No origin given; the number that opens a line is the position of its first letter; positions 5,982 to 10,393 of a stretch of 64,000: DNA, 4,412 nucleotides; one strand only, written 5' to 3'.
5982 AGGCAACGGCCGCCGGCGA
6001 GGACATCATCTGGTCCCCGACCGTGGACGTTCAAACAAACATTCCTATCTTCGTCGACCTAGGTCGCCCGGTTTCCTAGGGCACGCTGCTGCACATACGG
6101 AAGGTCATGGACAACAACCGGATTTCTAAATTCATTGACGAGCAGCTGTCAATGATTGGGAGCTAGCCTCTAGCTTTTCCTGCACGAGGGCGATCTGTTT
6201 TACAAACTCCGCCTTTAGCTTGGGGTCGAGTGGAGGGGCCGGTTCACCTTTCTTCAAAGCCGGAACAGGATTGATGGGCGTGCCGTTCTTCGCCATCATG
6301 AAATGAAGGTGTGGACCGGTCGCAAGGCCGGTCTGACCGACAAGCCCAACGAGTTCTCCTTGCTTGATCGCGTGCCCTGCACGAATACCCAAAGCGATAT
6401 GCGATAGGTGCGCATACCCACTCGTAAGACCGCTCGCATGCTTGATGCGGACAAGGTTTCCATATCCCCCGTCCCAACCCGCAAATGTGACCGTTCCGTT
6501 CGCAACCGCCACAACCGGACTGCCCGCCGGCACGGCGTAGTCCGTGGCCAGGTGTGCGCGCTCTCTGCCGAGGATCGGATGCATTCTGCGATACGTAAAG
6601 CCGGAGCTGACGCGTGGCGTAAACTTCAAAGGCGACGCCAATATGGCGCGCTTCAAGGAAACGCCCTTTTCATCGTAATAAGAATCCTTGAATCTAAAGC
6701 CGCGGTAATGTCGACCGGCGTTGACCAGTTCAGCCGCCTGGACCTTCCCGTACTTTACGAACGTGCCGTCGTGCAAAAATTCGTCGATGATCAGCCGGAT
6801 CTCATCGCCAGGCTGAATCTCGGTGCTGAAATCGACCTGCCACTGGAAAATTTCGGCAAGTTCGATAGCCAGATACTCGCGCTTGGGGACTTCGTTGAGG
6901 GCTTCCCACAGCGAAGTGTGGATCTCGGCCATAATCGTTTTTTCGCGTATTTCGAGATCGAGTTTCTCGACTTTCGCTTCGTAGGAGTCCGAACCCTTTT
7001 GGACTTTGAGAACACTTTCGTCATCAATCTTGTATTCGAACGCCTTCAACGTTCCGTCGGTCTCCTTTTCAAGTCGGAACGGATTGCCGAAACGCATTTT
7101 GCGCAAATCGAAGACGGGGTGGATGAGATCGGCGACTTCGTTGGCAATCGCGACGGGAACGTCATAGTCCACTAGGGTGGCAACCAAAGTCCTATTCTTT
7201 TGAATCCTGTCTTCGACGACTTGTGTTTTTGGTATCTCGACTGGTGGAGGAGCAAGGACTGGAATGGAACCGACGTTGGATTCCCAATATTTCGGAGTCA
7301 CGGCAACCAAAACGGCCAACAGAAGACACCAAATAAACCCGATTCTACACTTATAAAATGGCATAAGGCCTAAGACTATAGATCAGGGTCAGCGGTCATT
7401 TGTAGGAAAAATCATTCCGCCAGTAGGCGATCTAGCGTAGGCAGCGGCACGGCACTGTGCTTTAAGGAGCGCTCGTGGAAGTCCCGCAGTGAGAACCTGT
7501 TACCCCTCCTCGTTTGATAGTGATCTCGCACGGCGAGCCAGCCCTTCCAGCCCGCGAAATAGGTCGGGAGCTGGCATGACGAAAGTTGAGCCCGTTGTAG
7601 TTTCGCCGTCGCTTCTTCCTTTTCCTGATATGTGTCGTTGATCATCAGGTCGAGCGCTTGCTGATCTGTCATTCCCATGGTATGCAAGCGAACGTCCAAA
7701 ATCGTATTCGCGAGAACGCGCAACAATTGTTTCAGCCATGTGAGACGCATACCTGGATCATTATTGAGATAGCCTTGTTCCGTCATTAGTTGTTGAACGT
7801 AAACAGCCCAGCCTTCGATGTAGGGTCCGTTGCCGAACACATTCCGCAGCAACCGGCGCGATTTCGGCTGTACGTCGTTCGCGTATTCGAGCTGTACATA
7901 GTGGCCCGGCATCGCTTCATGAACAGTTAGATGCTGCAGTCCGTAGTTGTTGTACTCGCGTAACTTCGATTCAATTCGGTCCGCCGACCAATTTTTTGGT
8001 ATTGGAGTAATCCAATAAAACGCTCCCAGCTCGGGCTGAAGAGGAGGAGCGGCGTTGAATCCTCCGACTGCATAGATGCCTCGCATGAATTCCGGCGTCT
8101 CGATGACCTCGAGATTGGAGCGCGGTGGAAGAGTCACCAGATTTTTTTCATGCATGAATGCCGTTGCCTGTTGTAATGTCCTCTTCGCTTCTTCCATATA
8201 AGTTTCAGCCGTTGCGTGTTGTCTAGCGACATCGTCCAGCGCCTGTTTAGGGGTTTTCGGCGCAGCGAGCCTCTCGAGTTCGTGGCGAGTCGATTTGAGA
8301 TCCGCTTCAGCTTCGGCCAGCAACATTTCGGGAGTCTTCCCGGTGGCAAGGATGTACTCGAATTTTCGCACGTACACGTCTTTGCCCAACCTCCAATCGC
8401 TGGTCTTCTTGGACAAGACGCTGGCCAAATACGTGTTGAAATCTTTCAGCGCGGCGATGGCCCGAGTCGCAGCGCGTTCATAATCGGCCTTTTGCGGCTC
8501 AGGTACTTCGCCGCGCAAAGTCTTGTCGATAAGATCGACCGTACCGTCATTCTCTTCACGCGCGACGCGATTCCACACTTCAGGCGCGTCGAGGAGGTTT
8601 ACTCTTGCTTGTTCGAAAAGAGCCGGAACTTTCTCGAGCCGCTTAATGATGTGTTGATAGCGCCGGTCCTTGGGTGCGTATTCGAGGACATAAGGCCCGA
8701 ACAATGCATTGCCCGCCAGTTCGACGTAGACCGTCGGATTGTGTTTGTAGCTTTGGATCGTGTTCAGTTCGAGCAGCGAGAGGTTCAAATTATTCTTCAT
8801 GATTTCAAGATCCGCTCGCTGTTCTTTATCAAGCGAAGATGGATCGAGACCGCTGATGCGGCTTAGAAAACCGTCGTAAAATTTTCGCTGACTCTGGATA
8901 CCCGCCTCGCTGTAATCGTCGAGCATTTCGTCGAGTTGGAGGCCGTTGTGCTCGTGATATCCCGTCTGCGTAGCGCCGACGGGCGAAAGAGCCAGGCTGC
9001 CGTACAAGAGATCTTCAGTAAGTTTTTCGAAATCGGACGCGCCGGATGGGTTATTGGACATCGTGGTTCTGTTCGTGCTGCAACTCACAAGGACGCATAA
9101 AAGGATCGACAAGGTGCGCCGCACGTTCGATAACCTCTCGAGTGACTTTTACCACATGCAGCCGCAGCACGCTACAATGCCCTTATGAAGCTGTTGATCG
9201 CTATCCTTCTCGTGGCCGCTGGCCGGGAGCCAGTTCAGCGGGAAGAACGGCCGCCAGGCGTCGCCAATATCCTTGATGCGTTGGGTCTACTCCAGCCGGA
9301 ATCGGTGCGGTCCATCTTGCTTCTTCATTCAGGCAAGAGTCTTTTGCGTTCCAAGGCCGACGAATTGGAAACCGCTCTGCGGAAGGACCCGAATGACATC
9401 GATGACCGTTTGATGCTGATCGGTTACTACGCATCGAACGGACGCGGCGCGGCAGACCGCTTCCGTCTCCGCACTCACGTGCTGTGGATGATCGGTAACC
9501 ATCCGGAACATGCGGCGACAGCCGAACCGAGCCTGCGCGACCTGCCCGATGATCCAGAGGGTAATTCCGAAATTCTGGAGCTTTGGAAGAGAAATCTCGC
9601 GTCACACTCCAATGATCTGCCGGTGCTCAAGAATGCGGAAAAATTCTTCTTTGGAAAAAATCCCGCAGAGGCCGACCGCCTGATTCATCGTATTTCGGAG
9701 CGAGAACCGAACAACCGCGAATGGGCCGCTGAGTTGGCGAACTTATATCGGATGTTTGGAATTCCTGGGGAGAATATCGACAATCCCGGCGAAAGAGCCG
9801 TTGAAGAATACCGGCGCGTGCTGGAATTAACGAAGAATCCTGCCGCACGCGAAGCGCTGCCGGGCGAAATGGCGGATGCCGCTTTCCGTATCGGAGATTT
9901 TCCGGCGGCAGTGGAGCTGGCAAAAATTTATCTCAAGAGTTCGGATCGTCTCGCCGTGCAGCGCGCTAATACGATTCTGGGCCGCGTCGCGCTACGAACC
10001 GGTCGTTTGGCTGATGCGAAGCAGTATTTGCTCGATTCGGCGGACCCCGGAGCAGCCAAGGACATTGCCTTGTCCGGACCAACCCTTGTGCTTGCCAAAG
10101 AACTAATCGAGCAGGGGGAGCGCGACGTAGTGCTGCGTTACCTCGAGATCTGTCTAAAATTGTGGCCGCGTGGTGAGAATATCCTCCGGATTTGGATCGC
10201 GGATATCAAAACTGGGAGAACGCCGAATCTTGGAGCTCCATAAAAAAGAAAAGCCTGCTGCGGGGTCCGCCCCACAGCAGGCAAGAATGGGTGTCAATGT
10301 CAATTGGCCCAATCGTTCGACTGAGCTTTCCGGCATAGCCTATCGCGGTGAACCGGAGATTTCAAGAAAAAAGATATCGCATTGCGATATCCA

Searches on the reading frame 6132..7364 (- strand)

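Call 76: search_protein_families(library=pfam, proteins=[window:6132-7364:-], max_evalue=0.00001)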
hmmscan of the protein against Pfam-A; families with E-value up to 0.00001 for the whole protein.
window:6132-7364:- (410 aa): 2 families
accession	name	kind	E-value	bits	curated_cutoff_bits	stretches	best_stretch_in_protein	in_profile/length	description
PF01551.29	Peptidase_M23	-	1.8e-31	108.6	28.7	1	270-366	2-96/96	Peptidase family M23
PF19425.4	Csd3_N2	-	7.5e-08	32.8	27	1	167-256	32-120/122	Csd3 second domain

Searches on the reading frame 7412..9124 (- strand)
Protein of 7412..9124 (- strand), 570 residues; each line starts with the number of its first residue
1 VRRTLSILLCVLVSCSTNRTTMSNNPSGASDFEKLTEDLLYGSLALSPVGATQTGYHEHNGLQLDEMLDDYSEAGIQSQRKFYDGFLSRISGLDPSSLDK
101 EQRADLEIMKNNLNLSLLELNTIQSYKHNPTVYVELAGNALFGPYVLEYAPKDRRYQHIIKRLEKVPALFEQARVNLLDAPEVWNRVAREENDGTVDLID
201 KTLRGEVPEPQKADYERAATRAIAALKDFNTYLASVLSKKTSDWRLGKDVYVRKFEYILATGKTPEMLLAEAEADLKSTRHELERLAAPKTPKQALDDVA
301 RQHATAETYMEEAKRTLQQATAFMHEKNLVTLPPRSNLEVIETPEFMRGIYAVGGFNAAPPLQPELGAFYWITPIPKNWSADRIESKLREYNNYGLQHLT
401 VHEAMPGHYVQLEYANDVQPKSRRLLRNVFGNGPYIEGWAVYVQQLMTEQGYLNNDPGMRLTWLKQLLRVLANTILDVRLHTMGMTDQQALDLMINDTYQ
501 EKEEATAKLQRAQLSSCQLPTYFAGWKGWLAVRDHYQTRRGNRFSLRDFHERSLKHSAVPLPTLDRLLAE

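Call 76: search_protein_families(library=pfam, proteins=[window:7412-9124:-], max_evalue=0.00001)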
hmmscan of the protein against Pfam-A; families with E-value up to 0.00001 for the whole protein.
window:7412-9124:- (570 aa): 1 family
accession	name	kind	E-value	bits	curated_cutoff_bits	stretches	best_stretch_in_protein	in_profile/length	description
PF05960.17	DUF885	-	2.6e-94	318.2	32.4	1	48-567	1-531/532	Bacterial protein of unknown function (DUF885)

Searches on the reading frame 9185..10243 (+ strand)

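Call 76: search_protein_families(library=pfam, proteins=[window:9185-10243:+], max_evalue=0.00001)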
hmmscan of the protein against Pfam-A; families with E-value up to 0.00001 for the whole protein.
window:9185-10243:+ (352 aa): 2 families
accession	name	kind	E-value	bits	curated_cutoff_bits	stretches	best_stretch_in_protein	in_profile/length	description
PF13428.12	TPR_14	-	7.3e-09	35.9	23.5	0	301-333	5-37/44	Tetratricopeptide repeat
PF13432.12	TPR_16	-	1.9e-06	28.6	32.7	0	229-290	3-64/65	Tetratricopeptide repeat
